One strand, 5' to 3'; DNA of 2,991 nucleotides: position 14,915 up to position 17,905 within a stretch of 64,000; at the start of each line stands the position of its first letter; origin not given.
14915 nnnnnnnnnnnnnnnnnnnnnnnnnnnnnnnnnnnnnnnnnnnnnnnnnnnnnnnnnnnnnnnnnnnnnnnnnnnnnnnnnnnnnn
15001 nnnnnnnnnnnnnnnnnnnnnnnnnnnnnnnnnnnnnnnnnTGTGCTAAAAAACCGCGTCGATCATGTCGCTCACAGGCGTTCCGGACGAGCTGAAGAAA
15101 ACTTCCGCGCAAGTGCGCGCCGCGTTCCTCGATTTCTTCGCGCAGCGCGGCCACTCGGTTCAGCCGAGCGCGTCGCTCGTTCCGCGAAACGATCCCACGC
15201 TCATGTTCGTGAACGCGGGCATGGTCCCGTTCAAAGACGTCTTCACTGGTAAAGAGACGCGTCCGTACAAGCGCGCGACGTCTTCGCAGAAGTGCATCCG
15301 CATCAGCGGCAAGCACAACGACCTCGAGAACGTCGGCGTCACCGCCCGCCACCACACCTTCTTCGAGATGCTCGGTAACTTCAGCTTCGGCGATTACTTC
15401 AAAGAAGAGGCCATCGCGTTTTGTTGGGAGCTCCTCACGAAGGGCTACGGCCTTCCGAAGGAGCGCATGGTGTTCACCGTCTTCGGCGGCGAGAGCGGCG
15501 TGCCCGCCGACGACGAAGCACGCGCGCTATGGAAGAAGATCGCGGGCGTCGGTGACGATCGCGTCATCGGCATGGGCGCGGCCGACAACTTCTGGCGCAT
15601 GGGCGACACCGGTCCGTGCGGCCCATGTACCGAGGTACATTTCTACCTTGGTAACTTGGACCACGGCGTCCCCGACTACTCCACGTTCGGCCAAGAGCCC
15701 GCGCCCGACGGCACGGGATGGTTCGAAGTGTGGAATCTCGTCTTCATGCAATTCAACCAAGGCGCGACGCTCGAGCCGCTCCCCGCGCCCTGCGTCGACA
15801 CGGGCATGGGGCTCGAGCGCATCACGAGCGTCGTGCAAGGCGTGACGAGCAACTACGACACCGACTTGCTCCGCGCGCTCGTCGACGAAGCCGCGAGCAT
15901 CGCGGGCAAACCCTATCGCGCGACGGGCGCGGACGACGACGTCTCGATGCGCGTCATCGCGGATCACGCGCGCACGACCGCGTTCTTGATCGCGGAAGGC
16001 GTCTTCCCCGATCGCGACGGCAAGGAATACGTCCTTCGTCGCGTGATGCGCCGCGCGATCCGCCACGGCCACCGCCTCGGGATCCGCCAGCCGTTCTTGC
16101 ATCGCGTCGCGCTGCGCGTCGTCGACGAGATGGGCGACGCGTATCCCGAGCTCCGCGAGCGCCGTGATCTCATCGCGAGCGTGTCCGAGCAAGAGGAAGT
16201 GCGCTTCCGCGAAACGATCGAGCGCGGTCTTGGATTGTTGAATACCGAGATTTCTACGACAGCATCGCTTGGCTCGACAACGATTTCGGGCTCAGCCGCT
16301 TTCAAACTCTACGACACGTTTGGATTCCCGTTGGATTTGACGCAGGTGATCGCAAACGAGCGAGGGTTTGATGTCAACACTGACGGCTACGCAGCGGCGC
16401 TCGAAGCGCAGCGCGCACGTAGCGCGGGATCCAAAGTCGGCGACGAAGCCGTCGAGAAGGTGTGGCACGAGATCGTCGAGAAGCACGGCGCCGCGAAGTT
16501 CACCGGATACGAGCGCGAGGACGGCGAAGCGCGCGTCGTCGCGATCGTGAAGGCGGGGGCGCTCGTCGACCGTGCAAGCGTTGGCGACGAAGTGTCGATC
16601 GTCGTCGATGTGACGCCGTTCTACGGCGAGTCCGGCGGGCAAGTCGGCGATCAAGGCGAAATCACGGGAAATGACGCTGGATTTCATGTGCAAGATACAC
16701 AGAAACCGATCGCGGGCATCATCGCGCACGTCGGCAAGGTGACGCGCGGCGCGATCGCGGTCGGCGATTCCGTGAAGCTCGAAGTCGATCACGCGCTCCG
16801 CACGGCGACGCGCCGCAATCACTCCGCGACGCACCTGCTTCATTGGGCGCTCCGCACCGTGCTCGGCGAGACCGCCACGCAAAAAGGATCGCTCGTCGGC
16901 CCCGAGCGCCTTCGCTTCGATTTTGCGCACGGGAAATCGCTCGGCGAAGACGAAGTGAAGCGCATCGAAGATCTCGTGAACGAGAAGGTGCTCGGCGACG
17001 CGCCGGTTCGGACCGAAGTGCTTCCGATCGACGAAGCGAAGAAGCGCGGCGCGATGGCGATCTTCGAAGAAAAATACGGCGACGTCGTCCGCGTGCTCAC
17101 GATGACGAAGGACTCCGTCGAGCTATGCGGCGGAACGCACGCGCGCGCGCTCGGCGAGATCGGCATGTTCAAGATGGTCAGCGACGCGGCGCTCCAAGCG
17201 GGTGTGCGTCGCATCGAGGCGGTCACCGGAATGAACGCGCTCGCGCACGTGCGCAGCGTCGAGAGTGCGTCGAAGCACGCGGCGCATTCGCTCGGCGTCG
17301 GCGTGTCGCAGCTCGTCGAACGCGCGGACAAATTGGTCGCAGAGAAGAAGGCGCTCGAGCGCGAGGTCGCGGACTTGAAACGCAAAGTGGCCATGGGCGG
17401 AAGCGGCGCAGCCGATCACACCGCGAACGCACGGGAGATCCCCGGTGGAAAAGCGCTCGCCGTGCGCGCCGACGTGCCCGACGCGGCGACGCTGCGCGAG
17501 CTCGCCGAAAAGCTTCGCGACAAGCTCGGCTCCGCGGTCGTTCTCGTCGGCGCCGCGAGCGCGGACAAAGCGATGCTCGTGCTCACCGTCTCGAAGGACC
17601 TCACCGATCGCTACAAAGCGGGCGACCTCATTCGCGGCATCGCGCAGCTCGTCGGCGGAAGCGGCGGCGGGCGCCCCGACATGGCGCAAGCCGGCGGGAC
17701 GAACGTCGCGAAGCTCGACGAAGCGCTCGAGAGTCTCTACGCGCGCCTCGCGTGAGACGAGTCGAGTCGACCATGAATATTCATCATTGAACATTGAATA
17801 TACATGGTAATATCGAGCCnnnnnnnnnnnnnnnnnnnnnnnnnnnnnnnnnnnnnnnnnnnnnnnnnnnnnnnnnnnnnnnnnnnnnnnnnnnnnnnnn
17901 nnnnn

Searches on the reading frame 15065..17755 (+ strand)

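Call 69: search_protein_families(library=pfam, proteins=[window:15065-17755:+], max_evalue=0.00001)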
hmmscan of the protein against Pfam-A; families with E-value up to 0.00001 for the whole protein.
window:15065-17755:+ (896 aa): 3 families
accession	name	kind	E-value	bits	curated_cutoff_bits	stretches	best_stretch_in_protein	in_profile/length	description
PF01411.24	tRNA-synt_2c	-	5e-202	672.7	30.3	1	17-576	2-550/552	tRNA synthetases class II (A)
PF02272.25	DHHA1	-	1.5e-15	57.9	25.9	1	799-893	6-98/102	DHHA1 domain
PF07973.19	tRNA_SAD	-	4.7e-11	42.9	24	1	675-718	1-44/44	Threonyl and Alanyl tRNA synthetase second additional domain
